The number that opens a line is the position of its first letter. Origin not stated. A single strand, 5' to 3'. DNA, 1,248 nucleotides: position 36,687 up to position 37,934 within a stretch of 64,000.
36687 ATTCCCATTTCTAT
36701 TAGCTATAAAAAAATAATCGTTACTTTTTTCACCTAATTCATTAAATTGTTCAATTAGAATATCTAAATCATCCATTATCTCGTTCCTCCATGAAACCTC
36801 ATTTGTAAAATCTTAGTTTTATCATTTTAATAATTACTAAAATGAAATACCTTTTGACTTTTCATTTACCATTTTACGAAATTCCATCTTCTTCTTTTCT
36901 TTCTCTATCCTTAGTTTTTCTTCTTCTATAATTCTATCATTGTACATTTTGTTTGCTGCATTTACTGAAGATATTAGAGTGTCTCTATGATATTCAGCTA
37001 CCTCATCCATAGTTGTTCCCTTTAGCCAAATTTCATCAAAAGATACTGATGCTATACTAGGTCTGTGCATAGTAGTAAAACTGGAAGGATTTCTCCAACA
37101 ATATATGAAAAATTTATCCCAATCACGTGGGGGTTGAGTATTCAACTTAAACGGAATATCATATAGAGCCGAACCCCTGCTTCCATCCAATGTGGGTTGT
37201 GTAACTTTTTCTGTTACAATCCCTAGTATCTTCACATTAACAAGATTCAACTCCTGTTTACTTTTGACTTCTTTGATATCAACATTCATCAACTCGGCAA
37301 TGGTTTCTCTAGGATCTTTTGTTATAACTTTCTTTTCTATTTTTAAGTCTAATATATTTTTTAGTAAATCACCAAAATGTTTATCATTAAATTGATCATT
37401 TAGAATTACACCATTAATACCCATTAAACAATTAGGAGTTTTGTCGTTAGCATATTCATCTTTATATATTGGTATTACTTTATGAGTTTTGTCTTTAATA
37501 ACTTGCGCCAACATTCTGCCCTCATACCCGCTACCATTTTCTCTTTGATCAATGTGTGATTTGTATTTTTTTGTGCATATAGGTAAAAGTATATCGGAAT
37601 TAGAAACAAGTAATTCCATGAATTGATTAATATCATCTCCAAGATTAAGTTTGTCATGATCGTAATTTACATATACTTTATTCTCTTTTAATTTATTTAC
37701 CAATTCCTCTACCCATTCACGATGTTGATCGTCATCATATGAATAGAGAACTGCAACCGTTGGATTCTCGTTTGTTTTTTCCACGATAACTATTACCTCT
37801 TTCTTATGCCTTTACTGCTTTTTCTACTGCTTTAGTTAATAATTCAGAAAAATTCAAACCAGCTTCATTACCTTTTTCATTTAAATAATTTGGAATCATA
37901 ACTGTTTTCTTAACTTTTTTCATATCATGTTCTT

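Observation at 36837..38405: A TIR-like domain protein followed directly by a complete hicA-hicB toxin-antitoxin pair inside a lytic-phage accessory block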

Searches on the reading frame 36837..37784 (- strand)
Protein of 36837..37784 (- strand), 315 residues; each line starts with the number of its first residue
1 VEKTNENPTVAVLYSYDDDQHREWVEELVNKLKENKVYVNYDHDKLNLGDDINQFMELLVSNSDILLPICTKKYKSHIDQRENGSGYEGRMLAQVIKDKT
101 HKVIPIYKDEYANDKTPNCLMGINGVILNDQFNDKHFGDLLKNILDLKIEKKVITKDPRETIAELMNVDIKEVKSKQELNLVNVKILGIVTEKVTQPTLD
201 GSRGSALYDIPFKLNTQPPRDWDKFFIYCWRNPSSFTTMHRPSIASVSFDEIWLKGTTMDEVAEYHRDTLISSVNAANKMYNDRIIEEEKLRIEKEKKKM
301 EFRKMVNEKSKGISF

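Call 3: search_protein_families(library=pfam, proteins=[window:36837-37784:-], max_evalue=1)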
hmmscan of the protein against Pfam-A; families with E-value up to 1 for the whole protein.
window:36837-37784:- (315 aa): 5 families
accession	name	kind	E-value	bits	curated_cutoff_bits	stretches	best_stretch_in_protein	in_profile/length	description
PF13676.11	TIR_2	-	1.8e-10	41.8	28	1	15-137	4-118/122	TIR domain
PF08357.16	SEFIR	-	9.1e-06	26.5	23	1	9-123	2-134/150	SEFIR domain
PF21938.1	CAP_N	-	0.29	11.6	27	0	15-43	127-155/159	CAP, N-terminal domain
PF20470.4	HTH_61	-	0.33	11.8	24.3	0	156-196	9-51/92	Helix-turn-helix domain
PF05066.19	HARE-HTH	-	0.35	11.7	25.9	1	136-172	19-54/71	HB1, ASXL, restriction endonuclease HTH domain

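Call 4: search_protein_families(library=padloc, proteins=[window:36837-37784:-], max_evalue=1)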
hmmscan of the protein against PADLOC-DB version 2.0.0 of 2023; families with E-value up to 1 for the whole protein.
window:36837-37784:- (315 aa): 2 families
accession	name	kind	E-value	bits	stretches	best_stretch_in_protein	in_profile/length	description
PDLC03957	bSEFIR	-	5.2e-41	139.8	1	3-304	34-324/412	-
PDLC05062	PDC-S66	-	1.5e-05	22.6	1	4-73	143-212/282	-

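Call 5: search_protein_families(library=phrogs, proteins=[window:36837-37784:-], max_evalue=0.01)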
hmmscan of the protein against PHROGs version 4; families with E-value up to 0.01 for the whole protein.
window:36837-37784:- (315 aa): 3 families
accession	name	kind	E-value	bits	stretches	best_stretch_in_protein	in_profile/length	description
phrog_11745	-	unknown function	9.9e-17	61.9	1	3-157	2-159/482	-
phrog_22776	-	unknown function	3e-08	35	1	6-99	5-100/131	-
phrog_15646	-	unknown function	5.2e-05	23.9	1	2-107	152-253/293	-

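Call 7: search_protein_families(library=ncbifam, proteins=[window:36837-37784:-], max_evalue=0.1)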
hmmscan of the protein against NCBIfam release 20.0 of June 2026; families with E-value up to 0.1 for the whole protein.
window:36837-37784:- (315 aa): 4 families
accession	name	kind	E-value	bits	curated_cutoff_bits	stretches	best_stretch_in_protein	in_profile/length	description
NF041162.2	encap_f2a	equivalog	6.3e-05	22.2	380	1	141-247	83-177/295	family 2A encapsulin nanocompartment shell protein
NF042941.1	Retron_TIR_antiphage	equivalog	0.014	14.2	600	1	15-109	345-434/464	TIR domain-containing anti-phage reverse transcriptase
NF007769.1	PRK10455.1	equivalog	0.022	15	174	1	239-283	89-131/160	ATP-independent periplasmic protein-refolding chaperone Spy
NF058526.1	Thoeris_type3_ThcB4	equivalog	0.057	12.2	220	0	90-145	67-122/375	Thoeris type III anti-phage system protein ThcB4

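Call 12: search_dna_similar(query=window:36837-37784:-, collection=phages, mode=protein, max_rows=40)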
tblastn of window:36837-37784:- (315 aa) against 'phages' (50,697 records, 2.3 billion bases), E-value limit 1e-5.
Records with a match: 2; places in all: 2; records where one place covers at least 80% of the query: 0.
Best place of each record, by identity: <60% 2.
By first word of the organism name: Klebsiella 2.
By host as written in the record: Klebsiella pneumoniae ST15-OXA48 2.
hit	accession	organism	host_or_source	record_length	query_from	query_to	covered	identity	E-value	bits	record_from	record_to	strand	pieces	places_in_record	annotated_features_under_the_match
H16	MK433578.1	Klebsiella phage ST15-OXA48phi14.1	Klebsiella pneumoniae ST15-OXA48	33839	7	158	48%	27.6%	7e-6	54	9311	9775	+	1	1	SEFIR domain protein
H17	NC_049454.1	Klebsiella phage ST15-OXA48phi14.1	Klebsiella pneumoniae ST15-OXA48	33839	7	158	48%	27.6%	7e-6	54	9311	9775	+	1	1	TIR domain-containing protein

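Call 13: find_homologous_proteins(query=window:36837-37784:-, max_evalue=0.001)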
Query window:36837-37784:- (315 aa): 97 proteins with E <= 0.001 among 1176 candidates.
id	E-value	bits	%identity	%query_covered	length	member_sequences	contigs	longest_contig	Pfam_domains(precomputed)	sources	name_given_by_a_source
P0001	6.9e-208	707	100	100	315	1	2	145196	PF08357.17,PF13676.12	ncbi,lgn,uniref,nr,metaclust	ncbi:toll/interleukin-1 receptor domain-containing protein [Liquorilactobacillus hordei]|uniref:SEFI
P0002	5.2e-100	353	51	98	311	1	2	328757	PF08357.17,PF13676.12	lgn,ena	-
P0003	5.8e-96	339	50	97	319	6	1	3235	PF08357.17,PF13676.12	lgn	-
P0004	5.2e-91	323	48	98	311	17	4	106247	PF08357.17,PF13676.12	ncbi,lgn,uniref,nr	ncbi:toll/interleukin-1 receptor domain-containing protein [Enterococcus devriesei]|uniref:SEFIR dom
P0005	1.5e-90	322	46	97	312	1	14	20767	PF08357.17,PF13676.12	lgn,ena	-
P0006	4.5e-89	317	50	90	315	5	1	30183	PF08357.17,PF13676.12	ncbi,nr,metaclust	ncbi:hypothetical protein T481_09175 [Enterococcus faecalis PF3]|nr:hypothetical protein T481_09175 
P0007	1.8e-59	219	40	99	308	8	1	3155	PF08357.17,PF13676.12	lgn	-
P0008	3.3e-58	215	42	92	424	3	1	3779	PF08357.17,PF20467.4,PF13676.12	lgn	-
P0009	3.1e-57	212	41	97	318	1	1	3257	PF08357.17,PF13676.12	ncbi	-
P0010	9.4e-57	211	37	97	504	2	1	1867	PF08357.17,PF13676.12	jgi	-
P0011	1.6e-56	210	37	97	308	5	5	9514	PF08357.17,PF13676.12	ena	-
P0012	2.3e-56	209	37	97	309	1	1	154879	PF08357.17,PF13676.12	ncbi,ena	-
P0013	2.5e-56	209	37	97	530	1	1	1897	PF08357.17,PF13676.12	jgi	jgi:hypothetical protein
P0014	3.7e-56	209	41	86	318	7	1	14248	PF08357.17,PF13676.12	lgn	-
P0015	4.6e-56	208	36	100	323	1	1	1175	PF08357.17,PF13676.12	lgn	-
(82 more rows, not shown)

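Call 14: search_solved_structures(query=window:36837-37784:-, max_evalue=1, show_alignments=2)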
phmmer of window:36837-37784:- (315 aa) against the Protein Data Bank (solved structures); distinct sequences matched with E-value up to 1: 6.
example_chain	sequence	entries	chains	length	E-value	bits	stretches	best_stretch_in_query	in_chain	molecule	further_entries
5y8f_A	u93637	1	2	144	8.6e-10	41.5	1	8-110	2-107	Sefir domain protein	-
5y8e_A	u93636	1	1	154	9.1e-10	41.4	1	8-110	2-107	Sefir domain protein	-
8won_A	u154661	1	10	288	0.7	12.2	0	143-238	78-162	Major membrane protein I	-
9ksl_A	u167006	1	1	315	0.82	12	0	143-238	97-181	Major membrane protein I (MMP-I)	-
8wol_1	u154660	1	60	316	0.83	12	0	143-238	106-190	Major membrane protein 1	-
2nxx_A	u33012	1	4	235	0.99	11.7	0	134-204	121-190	Ultraspiracle (USP, NR2B4)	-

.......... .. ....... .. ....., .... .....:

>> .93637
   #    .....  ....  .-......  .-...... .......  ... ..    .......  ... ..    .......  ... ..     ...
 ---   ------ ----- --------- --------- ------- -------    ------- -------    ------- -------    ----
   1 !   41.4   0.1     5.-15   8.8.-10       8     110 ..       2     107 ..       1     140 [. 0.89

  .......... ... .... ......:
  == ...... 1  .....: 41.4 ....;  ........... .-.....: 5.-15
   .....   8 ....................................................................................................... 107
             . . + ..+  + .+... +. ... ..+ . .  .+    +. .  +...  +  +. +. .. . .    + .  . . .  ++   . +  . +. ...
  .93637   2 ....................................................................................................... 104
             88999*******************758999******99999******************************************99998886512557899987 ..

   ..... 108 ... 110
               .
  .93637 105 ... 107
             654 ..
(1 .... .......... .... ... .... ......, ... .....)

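Call 15: find_encoding_contigs(protein=P0001, flank=10000, max_places=6)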
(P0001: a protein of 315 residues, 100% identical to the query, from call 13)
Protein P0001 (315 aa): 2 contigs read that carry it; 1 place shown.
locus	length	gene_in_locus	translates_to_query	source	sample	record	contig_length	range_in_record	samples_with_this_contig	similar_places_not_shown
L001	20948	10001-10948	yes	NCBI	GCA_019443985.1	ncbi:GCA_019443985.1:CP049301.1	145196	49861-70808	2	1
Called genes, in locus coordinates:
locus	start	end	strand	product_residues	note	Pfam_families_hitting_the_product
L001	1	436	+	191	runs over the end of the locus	-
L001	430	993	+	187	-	-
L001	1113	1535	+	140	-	-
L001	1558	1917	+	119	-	-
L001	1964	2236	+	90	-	-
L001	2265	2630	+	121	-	PF25186:Tad4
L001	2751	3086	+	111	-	PF09643:YopX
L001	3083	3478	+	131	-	-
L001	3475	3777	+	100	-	-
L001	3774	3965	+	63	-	PF21793:DUF6877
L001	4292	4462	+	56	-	-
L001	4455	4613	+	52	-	-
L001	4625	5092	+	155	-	-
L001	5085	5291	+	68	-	-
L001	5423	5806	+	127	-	-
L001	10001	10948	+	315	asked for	PF08357:SEFIR (weak), PF13676:TIR_2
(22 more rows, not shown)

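Call 25: find_encoding_contigs(protein=P0002, flank=6000, max_places=3)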
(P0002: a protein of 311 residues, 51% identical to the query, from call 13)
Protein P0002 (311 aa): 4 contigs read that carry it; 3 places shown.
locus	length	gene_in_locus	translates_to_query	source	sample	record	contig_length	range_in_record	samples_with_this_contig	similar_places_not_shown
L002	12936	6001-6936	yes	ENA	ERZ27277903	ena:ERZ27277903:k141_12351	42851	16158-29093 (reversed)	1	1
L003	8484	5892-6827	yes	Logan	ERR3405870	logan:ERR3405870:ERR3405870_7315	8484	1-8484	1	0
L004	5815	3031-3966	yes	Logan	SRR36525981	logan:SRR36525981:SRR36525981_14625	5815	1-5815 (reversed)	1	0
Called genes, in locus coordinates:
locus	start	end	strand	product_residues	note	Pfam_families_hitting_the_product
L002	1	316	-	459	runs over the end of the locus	PF01580:FtsK_SpoIIIE (weak), PF01935:DUF87 (weak)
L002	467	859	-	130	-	-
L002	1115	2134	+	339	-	-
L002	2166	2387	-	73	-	PF12844:HTH_19 (weak), PF13560:HTH_31 (weak), PF01381:HTH_3 (weak), PF13443:HTH_26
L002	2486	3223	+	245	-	PF18885:DUF5648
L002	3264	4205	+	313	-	-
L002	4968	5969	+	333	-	PF00078:RVT_1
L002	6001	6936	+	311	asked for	PF08357:SEFIR, PF13676:TIR_2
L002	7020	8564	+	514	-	-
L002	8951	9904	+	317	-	-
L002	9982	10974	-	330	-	-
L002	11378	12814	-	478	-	PF08280:HTH_Mga (faint)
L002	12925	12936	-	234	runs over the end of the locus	PF00486:Trans_reg_C (faint)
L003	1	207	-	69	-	?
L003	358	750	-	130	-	-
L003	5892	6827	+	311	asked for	PF08357:SEFIR, PF13676:TIR_2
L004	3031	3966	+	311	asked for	PF08357:SEFIR, PF13676:TIR_2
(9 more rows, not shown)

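Call 26: find_encoding_contigs(protein=P0004, flank=6000, max_places=3)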
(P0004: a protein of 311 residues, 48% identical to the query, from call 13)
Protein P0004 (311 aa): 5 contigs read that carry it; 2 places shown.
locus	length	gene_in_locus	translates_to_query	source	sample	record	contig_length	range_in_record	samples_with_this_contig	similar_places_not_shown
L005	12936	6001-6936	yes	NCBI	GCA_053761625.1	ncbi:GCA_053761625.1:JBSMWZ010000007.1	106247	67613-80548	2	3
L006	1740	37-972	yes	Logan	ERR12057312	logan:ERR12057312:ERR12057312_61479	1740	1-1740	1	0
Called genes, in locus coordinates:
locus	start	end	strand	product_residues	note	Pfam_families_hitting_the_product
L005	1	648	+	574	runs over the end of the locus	PF00142:Fer4_NifH (weak), PF01656:CbiA, PF02374:ArsA_ATPase, PF13614:AAA_31, PF10609:ParA (weak), PF02374:ArsA_ATPase, PF13614:AAA_31, PF02374:ArsA_ATPase, +16 more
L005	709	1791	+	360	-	PF13593:SBF_like (weak), PF01758:SBF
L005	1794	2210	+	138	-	PF01451:LMWPc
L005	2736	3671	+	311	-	PF00581:Rhodanese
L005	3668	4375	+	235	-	PF09335:VTT_dom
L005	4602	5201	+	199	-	PF00589:Phage_integrase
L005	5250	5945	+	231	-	PF02661:Fic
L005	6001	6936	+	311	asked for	PF08357:SEFIR, PF13676:TIR_2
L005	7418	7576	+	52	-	-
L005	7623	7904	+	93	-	PF13560:HTH_31 (weak), PF12844:HTH_19, PF13443:HTH_26 (weak), PF01381:HTH_3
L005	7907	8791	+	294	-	PF00078:RVT_1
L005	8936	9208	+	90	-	PF13031:DUF3892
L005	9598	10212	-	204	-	PF00239:Resolvase, PF04218:CENP-B_N (faint), PF02796:HTH_7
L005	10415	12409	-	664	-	PF00456:Transketolase_N, PF02779:Transket_pyr, PF22613:Transketolase_C_1, PF02780:Transketolase_C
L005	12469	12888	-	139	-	PF00359:PTS_EIIA_2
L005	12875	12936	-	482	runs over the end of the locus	PF02378:PTS_EIIC, PF02302:PTS_IIB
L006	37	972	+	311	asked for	PF08357:SEFIR, PF13676:TIR_2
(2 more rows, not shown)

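Call 27: find_encoding_contigs(protein=P0006, flank=6000, max_places=3)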
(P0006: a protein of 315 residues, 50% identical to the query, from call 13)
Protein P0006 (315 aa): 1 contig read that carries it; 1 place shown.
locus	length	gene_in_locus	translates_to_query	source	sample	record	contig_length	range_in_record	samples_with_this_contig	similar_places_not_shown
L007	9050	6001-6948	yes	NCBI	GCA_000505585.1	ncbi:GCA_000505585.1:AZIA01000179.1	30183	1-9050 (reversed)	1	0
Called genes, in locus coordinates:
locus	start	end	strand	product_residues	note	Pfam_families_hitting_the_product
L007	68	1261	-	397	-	PF14659:Phage_int_SAM_3, PF00589:Phage_integrase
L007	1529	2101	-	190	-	PF20199:RepSA (faint), PF23343:REP_ORF2-G2P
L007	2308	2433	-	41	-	-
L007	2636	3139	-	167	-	-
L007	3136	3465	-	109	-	-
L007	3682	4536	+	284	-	-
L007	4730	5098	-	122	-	-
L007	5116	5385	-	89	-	-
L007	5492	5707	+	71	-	PF12844:HTH_19, PF13443:HTH_26, PF13560:HTH_31, PF01381:HTH_3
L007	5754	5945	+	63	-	PF13443:HTH_26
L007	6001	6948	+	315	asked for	PF08357:SEFIR, PF13676:TIR_2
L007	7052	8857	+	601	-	PF00078:RVT_1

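Call 29: find_related_loci(query=A1, collection=viral_contigs, flank=5000)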
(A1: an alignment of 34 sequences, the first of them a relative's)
Query A1 (315 aa) in viral_contigs; peptide patterns used: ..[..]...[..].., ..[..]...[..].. (x = any residue, [..] = any of these).
22 stretches matched a pattern; 3 encode a relative of the query (tblastn E <= 1e-3); 3 distinct loci.
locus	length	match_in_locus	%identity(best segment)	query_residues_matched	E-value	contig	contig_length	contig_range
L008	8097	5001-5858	42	8-304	7e-63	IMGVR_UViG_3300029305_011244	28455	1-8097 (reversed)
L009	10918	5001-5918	33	14-315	5e-50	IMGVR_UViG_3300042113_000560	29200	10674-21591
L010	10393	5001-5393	41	185-315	1e-25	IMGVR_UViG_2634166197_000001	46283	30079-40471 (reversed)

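Call 47: search_protein_families(library=pfam, proteins=[L008:953-2647:+, L008:2647-3435:+, L008:3527-4138:+, L008:4131-4955:+, L008:6898-8097:-, L009:6586-8208:-, L009:2640-4070:-, L009:3971-4867:+, L009:6038-6565:-], max_evalue=0.001)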
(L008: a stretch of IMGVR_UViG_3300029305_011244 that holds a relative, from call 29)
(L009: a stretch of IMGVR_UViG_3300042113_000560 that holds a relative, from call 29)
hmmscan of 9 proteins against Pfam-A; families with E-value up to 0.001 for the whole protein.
L008:953-2647:+ (564 aa): 4 families
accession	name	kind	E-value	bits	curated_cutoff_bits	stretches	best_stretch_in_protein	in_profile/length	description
PF13304.12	AAA_21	-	8.6e-15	56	27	1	117-477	2-300/304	AAA domain, putative AbiEii toxin, Type IV TA system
PF13175.12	AAA_15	-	5.1e-10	39.9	32.1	1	85-476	5-370/374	AAA ATPase domain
PF13476.12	AAA_23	-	1.4e-07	32.8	27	1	87-137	3-42/201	AAA domain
PF02463.25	SMC_N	-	1.6e-07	31.5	40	1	85-487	4-209/220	RecF/RecN/SMC N terminal domain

L008:2647-3435:+ (262 aa): 0 families

L008:3527-4138:+ (203 aa): 1 family
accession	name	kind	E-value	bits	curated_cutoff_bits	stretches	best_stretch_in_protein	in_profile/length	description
PF08937.16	ThsB_TIR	-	7.2e-06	26.8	21.2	0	16-85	8-74/100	Thoeris protein ThsB, TIR-like domain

L008:4131-4955:+ (274 aa): 1 family
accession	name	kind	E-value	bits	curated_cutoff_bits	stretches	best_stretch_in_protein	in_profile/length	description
PF20016.6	ThsA_Macro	-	5.4e-47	160.3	25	1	82-260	1-183/183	Thoeris protein ThsA, Macro domain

L008:6898-8097:- (399 aa): 4 families
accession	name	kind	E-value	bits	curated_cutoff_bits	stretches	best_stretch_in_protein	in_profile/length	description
PF00589.27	Phage_integrase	-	3.3e-21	76.3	27.1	1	184-379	3-170/172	Phage integrase family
PF14659.12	Phage_int_SAM_3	-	8.7e-16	58.3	22.6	1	73-129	2-58/58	Phage integrase, N-terminal SAM-like domain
PF13102.12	Phage_int_SAM_5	-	2.4e-06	28.3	22.3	1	74-167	3-92/98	Phage integrase SAM-like domain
PF22022.2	Phage_int_M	-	0.001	19.7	27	0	80-168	8-90/96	Phage integrase central domain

L009:6586-8208:- (540 aa): 2 families
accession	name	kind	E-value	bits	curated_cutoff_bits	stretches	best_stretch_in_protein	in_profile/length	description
PF17289.8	Terminase_6C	-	1.3e-09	38.7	22.6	1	437-515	57-150/155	Terminase RNaseH-like domain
PF03237.21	Terminase_6N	-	0.00012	22.2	22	1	77-318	5-214/215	Terminase large subunit, T4likevirus-type, N-terminal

L009:2640-4070:- (476 aa): 1 family
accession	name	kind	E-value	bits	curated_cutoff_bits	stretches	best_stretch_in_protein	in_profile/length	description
PF13264.11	DUF4055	-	9.9e-15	55.3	25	1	277-408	3-133/140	Domain of unknown function (DUF4055)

L009:3971-4867:+ (298 aa): 0 families

L009:6038-6565:- (175 aa): 1 family
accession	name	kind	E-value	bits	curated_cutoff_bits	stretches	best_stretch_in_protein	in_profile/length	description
PF04542.20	Sigma70_r2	-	8.1e-07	29.2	24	1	39-112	1-69/71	Sigma-70 region 2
